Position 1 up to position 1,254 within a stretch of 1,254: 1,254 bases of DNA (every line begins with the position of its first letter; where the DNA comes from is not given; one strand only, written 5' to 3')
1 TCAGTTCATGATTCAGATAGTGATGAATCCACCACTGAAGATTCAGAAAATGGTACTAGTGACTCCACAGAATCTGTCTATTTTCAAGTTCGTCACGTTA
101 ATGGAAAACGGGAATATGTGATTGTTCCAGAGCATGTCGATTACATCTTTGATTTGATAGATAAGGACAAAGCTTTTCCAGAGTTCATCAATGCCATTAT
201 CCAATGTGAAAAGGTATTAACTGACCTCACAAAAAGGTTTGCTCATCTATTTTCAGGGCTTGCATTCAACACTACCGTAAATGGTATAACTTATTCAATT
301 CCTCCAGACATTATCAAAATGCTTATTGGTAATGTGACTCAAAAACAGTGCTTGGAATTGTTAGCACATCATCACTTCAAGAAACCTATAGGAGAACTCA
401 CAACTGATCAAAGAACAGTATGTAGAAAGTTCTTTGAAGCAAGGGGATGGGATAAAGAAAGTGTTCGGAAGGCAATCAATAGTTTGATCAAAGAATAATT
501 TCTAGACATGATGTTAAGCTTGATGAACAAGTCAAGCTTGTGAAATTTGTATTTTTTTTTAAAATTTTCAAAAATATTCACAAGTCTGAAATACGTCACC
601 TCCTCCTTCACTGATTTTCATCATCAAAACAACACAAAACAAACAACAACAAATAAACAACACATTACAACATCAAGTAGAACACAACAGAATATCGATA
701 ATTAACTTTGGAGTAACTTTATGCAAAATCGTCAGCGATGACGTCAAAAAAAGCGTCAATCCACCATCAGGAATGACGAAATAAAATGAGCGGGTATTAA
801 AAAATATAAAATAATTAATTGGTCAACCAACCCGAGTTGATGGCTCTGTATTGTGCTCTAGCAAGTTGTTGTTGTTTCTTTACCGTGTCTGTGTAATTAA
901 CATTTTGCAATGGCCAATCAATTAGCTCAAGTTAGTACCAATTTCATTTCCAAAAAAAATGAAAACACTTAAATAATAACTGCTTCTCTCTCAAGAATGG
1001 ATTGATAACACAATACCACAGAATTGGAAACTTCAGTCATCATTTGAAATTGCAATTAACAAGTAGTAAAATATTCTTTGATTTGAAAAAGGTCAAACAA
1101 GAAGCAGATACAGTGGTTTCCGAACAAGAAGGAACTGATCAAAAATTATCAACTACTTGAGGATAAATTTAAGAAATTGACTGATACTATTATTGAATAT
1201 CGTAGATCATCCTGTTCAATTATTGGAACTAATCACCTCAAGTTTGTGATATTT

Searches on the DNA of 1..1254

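Call 23: search_rna_families(source=window, threshold=evalue, max_evalue=1)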
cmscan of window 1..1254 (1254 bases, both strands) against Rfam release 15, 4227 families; matches with E-value up to 1: 0.
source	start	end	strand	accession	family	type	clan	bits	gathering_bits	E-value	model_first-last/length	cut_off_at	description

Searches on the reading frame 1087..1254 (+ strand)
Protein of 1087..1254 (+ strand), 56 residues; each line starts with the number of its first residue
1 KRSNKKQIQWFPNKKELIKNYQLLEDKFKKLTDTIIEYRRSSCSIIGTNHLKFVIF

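Call 26: search_protein_representatives(protein=window:1087-1254:+)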
Query: 56 residues. Proteins with E-value up to 0.001 (for the whole library): 2; up to 1e-10: 0; up to 1e-30: 0. The best 2 are listed.
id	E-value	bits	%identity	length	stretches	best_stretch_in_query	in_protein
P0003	3.7e-09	51.8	42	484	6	9-34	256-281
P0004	2.0e-06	43.2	62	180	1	10-51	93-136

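Call 32: list_cluster_members(proteins=[P0004])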
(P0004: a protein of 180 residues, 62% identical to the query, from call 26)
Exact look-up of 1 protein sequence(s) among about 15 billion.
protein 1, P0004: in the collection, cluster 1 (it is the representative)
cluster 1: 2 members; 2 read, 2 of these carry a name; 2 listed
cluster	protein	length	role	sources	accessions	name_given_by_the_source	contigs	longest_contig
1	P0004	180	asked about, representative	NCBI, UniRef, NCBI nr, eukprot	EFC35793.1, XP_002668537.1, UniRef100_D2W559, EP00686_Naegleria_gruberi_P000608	predicted protein [Naegleria gruberi] | Predicted protein n=1 Tax=Naegleria gruberi TaxID=5762 RepID=D2W559_NAEGR | uncharacterized protein NAEGRDRAFT_76547 [Naegleria gruberi]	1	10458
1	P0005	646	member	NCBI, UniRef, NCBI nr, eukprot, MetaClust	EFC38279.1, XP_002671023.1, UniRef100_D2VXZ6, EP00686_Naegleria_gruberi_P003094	hypothetical protein NAEGRDRAFT_81647 [Naegleria gruberi] | Uncharacterized protein n=1 Tax=Naegleria gruberi TaxID=5762 RepID=D2VXZ6_NAEGR | uncharacterized protein NAEGRDRAFT_81647 [Naegleria gruberi]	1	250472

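Call 33: find_encoding_contigs(protein=P0004, flank=10000)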
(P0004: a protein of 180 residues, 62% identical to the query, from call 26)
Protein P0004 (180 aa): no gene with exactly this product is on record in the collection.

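Call 36: search_protein_families(library=pfam, proteins=[P0005], max_evalue=0.1)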
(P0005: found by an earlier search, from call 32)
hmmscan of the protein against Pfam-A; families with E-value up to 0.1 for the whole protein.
P0005 (646 aa): 3 families
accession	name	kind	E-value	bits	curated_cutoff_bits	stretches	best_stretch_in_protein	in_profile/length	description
PF04078.19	Rcd1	-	0.0026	17.6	37.7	0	557-618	141-210/260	Cell differentiation family, Rcd1-like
PF12895.13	ANAPC3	-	0.012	16.3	27.2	0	357-387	37-66/82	Anaphase-promoting complex, cyclosome, subunit 3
PF14559.12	TPR_19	-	0.036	14.8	25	0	357-387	5-35/68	Tetratricopeptide repeat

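Call 53: search_solved_structures(query=P0005, max_evalue=1)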
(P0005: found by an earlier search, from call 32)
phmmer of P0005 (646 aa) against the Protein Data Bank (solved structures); distinct sequences matched with E-value up to 1: 0.
